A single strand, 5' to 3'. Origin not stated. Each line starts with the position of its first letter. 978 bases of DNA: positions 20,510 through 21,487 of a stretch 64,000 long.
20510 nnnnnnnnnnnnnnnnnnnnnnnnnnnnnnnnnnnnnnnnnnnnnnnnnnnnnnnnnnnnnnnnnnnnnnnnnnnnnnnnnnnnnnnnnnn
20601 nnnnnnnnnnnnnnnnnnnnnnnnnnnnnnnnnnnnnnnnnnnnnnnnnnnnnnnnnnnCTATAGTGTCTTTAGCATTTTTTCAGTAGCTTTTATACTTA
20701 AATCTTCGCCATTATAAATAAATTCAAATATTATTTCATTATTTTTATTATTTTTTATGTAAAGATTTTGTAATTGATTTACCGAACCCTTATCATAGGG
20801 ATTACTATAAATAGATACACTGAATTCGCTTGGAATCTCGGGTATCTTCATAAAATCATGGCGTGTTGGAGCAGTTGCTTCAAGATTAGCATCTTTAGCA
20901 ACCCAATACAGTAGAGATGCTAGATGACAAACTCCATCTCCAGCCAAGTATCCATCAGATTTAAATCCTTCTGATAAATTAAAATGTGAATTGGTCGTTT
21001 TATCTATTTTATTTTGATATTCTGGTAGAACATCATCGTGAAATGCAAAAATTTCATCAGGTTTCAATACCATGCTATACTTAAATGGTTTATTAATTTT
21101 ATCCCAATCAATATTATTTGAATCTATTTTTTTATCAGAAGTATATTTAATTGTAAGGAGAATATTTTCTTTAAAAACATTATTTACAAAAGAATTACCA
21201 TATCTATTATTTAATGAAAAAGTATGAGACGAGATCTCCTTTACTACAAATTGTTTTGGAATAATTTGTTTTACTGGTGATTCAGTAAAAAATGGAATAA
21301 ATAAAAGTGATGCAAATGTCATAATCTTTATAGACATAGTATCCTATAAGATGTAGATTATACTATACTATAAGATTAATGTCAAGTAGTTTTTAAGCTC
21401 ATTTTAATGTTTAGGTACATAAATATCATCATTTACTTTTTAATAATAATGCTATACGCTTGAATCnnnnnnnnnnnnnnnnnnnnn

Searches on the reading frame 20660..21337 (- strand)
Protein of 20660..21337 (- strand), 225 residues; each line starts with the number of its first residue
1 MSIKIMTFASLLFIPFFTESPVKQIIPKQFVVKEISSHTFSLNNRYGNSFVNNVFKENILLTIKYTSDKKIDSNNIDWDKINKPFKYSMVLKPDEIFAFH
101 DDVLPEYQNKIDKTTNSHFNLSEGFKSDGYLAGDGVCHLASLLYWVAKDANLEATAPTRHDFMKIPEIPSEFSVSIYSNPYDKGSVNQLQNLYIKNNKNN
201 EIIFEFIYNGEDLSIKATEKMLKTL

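Call 16: search_protein_families(library=pfam, proteins=[window:20660-21337:-], max_evalue=0.00001)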
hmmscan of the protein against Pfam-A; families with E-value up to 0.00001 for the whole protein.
window:20660-21337:- (225 aa): 1 family
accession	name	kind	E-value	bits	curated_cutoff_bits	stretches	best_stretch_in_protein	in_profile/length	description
PF04294.18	VanW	-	6.6e-09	35.8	27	1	89-216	16-128/130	VanW like protein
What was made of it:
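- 20660..22174 (.): VanW-like gene (20660-21337, minus strand) and YkuD L,D-transpeptidase gene (21467-22174, plus strand). Pfam VanW 35.8 bits (call 16).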

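Call 27: search_protein_families(library=ncbifam, proteins=[window:20660-21337:-], max_evalue=0.000001)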
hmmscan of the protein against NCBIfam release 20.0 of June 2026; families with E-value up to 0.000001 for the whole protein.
window:20660-21337:- (225 aa): 0 families
